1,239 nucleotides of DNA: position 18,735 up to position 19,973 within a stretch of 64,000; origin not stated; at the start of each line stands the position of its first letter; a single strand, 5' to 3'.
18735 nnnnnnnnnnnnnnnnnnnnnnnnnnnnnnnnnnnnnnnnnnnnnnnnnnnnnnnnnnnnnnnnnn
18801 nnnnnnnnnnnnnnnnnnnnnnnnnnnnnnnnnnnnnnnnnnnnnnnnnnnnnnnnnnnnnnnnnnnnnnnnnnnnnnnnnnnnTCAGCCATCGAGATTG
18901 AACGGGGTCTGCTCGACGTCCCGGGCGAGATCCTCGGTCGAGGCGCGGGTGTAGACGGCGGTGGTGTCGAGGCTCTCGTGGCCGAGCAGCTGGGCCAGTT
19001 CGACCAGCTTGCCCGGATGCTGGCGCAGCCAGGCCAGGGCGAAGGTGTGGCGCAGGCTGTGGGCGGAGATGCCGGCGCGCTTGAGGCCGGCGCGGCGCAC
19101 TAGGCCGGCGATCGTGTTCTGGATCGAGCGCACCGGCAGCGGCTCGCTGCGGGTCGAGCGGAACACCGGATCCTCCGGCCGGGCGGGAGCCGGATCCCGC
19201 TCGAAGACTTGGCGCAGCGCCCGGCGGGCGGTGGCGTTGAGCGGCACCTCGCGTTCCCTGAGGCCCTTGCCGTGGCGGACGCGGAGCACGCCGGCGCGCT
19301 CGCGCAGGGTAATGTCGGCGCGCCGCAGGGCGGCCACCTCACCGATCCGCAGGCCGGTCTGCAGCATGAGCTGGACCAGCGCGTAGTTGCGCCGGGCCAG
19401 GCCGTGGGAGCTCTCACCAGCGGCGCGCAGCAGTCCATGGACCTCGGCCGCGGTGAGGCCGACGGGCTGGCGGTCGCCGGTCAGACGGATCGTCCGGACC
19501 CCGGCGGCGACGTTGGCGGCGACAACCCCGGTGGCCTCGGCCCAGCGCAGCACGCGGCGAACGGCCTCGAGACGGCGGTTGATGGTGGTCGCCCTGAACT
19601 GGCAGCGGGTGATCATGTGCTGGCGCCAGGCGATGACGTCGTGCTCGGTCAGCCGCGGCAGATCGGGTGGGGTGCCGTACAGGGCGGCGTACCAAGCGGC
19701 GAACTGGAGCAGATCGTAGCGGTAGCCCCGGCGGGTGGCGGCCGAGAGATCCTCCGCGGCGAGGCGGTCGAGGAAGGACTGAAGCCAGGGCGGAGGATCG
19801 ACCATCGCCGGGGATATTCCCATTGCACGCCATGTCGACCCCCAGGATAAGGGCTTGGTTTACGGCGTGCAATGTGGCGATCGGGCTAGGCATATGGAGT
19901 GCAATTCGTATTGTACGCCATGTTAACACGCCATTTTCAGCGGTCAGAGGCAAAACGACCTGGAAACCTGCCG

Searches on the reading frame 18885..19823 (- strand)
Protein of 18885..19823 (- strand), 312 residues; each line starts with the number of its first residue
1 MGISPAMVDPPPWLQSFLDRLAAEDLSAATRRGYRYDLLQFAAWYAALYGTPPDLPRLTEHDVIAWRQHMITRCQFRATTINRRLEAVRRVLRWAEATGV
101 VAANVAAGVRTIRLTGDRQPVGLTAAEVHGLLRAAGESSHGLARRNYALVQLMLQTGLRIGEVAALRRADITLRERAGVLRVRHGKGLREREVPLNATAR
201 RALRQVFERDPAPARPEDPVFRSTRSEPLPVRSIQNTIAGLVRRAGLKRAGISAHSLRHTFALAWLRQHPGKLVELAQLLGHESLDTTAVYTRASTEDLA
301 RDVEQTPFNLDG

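Call 91: search_protein_families(library=pfam, max_evalue=0.00001, proteins=[window:18885-19823:-])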
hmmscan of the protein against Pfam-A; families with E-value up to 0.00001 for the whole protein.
window:18885-19823:- (312 aa): 2 families
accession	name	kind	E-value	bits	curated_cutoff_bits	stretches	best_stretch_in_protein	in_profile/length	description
PF00589.27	Phage_integrase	-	2.5e-30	105.9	27.1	1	123-296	3-170/172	Phage integrase family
PF02899.23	Phage_int_SAM_1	-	2e-09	38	22.3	1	14-97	1-81/83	Phage integrase, N-terminal SAM-like domain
